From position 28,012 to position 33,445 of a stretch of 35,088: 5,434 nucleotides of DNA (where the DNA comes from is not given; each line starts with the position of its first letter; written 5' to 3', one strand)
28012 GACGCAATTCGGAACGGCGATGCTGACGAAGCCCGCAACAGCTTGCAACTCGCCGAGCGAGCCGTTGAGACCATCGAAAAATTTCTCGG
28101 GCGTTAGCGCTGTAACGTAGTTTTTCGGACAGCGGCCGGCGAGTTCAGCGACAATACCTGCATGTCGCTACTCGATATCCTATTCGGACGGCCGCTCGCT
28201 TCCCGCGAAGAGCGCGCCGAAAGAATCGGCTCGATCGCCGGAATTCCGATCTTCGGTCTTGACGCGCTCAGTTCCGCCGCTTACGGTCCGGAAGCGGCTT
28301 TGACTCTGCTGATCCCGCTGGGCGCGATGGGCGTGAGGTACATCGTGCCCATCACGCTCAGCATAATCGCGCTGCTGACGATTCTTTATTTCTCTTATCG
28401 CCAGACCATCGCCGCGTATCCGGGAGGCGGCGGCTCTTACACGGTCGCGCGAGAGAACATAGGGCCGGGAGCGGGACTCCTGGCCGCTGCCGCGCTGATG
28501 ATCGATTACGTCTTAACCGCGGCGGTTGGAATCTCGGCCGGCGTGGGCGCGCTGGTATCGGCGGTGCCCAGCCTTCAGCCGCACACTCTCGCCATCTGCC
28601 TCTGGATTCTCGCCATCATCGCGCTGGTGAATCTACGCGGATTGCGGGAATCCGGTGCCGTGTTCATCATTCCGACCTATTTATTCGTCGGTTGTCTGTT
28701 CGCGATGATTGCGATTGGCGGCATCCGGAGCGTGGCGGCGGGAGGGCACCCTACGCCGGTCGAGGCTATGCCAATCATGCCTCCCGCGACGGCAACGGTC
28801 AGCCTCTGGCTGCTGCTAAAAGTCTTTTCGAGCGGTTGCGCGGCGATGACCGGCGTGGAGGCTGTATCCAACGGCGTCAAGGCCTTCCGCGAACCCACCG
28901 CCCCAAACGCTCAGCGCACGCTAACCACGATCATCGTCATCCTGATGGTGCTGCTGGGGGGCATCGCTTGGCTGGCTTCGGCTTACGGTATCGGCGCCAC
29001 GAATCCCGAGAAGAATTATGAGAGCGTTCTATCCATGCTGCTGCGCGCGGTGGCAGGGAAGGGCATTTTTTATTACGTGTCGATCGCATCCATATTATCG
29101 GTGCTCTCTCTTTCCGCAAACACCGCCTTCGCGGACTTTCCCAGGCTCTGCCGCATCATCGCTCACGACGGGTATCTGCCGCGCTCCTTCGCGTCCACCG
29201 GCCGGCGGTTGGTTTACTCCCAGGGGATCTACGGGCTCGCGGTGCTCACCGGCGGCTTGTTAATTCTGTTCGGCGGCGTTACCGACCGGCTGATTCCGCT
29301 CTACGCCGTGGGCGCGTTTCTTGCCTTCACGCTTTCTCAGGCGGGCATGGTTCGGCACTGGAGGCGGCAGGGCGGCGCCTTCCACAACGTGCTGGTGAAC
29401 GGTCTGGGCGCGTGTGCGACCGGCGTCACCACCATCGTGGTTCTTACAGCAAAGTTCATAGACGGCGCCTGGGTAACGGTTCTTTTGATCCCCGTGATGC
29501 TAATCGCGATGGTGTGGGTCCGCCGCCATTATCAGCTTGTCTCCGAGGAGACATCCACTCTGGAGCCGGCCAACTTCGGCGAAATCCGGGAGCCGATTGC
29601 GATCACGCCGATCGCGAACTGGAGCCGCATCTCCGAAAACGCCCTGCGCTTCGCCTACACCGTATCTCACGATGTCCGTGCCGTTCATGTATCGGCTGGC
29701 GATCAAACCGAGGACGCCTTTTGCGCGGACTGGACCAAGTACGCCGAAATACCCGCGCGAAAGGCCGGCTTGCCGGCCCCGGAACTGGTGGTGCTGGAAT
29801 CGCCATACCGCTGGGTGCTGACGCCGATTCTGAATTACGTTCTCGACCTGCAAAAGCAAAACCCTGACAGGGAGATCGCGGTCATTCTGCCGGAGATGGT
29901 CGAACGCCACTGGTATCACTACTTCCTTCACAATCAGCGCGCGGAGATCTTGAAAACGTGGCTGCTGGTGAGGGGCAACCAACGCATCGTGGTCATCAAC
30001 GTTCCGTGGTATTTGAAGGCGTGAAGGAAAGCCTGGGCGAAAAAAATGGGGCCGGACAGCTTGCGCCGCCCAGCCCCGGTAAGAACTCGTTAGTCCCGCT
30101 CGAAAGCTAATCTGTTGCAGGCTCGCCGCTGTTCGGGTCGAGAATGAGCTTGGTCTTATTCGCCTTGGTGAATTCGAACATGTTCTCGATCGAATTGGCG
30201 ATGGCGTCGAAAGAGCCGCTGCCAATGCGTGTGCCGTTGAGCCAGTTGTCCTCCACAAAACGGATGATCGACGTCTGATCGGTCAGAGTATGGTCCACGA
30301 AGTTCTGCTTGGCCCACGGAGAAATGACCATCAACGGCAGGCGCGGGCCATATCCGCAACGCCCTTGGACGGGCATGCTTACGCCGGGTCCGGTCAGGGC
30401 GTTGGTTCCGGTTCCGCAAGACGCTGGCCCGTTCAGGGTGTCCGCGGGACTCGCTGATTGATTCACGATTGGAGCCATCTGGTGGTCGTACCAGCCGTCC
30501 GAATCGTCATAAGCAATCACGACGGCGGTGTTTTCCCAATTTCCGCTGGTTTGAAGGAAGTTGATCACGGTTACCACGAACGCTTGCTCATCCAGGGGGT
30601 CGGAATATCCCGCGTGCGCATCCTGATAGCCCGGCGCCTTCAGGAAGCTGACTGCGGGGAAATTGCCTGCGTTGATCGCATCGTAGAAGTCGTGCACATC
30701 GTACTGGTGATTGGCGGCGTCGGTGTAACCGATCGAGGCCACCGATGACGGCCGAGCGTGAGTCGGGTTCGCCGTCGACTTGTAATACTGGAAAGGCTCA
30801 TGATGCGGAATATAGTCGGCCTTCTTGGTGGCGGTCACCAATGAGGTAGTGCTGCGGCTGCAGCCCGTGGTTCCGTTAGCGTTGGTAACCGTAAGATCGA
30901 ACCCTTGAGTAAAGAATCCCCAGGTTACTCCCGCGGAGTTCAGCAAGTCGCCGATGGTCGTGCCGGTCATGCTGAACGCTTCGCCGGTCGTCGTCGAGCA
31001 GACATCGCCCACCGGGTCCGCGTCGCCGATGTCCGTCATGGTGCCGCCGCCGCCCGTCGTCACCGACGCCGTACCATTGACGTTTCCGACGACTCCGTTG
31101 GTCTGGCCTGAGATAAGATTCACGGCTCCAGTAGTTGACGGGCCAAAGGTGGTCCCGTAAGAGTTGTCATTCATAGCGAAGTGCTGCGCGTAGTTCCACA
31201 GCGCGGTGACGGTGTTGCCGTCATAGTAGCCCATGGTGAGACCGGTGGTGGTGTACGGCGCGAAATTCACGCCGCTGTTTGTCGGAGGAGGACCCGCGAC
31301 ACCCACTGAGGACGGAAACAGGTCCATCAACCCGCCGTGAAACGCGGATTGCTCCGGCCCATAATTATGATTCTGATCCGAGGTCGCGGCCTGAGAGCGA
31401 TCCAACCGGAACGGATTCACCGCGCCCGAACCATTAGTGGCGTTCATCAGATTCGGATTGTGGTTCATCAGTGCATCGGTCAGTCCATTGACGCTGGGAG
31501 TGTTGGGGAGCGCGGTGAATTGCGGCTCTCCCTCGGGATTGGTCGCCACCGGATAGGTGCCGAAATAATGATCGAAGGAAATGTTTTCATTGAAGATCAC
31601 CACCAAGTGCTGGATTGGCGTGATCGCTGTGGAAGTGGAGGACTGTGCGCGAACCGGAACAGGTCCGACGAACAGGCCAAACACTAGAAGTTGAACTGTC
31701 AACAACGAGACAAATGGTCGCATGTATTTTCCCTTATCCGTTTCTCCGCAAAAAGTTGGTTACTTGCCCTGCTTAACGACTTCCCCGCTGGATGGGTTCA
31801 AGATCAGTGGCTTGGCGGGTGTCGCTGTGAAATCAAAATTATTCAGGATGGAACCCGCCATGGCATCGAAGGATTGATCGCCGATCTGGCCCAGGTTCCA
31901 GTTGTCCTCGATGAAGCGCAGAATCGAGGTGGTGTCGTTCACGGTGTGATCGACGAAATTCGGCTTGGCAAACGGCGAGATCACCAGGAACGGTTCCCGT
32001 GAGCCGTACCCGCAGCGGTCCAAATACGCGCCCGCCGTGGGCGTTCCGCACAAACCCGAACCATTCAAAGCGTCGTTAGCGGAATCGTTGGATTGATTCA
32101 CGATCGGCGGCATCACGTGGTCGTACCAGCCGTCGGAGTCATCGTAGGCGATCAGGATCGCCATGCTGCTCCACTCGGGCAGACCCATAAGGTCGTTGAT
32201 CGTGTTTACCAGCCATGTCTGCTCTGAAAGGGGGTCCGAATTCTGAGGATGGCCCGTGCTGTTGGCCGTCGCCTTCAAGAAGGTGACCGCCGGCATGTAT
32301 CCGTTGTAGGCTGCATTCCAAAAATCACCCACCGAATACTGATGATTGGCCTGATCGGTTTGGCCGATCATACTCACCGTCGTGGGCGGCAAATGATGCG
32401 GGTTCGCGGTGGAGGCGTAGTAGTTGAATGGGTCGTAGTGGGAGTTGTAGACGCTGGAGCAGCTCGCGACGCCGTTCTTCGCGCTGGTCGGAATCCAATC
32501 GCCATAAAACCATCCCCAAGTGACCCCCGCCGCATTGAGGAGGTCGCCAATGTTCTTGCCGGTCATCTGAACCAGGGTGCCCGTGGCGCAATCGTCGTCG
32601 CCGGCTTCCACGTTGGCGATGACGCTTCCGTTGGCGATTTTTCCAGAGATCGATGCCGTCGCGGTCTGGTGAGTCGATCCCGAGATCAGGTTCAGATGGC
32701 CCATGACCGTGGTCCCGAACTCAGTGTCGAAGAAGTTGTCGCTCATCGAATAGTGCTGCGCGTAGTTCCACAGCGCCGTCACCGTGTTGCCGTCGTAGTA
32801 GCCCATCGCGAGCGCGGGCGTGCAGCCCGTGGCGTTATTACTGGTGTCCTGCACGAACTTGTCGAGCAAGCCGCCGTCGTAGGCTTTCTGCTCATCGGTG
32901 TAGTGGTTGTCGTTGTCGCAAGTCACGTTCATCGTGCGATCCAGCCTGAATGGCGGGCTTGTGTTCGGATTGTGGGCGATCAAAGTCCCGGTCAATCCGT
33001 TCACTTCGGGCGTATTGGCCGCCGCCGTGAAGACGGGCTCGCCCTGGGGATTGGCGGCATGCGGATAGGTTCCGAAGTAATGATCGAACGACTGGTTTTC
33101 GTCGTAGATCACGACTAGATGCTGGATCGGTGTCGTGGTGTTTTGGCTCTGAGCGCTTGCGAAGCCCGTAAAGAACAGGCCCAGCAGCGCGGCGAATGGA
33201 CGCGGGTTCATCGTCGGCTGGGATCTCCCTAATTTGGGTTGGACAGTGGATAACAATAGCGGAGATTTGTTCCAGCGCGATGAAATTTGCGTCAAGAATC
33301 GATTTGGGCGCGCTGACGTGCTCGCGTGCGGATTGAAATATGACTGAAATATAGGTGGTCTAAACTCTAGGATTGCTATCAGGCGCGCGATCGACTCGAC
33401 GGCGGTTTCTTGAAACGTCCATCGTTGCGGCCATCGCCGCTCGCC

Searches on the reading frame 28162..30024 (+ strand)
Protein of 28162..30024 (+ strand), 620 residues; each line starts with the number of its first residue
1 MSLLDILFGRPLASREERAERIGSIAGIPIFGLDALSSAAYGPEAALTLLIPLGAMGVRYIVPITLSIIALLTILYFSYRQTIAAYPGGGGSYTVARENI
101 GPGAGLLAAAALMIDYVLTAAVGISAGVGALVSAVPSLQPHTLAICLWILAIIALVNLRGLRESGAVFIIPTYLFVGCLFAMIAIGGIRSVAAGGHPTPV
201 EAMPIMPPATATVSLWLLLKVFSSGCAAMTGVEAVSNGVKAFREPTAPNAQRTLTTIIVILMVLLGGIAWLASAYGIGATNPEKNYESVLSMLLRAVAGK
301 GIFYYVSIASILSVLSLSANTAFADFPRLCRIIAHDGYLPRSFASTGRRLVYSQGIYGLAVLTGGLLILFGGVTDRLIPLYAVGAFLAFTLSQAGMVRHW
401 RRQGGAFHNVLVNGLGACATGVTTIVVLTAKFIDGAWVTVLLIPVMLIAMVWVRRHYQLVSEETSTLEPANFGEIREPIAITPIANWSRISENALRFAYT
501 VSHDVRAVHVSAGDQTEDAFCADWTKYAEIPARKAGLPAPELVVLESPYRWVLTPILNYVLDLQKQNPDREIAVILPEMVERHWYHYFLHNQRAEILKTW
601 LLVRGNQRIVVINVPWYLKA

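Call 6: search_protein_families(library=pfam, proteins=[window:28162-30024:+], max_evalue=0.001)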
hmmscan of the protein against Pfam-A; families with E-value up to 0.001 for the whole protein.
window:28162-30024:+ (620 aa): 1 family
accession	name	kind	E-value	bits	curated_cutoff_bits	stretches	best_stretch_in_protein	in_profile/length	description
PF13520.12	AA_permease_2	-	4.9e-30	105.2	27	1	52-429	24-406/427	Amino acid permease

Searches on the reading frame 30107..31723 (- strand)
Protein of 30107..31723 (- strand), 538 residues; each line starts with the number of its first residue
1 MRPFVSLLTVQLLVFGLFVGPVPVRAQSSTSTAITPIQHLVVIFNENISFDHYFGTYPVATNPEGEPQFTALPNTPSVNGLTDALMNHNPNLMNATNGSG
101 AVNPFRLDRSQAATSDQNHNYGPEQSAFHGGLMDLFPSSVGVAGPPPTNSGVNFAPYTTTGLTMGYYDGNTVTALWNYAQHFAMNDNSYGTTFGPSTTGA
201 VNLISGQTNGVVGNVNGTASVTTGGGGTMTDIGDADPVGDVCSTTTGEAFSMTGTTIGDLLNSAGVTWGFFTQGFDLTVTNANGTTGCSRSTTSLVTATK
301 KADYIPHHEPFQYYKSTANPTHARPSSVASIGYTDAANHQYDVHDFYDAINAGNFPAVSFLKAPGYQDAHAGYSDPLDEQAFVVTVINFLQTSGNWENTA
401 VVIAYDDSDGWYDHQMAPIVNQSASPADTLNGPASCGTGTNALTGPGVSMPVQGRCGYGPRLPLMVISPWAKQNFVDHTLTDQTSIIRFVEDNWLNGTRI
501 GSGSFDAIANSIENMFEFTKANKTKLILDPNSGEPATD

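Call 6: search_protein_families(library=pfam, proteins=[window:30107-31723:-], max_evalue=0.001)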
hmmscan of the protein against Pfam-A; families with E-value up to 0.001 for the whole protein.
window:30107-31723:- (538 aa): 1 family
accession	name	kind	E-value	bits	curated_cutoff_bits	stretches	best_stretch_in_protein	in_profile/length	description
PF04185.19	Phosphoesterase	-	8.6e-74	249.3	23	1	37-494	1-353/356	Phosphoesterase family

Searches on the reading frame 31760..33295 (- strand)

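Call 6: search_protein_families(library=pfam, proteins=[window:31760-33295:-], max_evalue=0.001)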
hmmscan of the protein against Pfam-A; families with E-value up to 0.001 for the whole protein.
window:31760-33295:- (511 aa): 1 family
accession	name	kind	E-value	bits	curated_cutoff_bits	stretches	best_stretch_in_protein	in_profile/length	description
PF04185.19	Phosphoesterase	-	1.7e-79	268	23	1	57-468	1-355/356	Phosphoesterase family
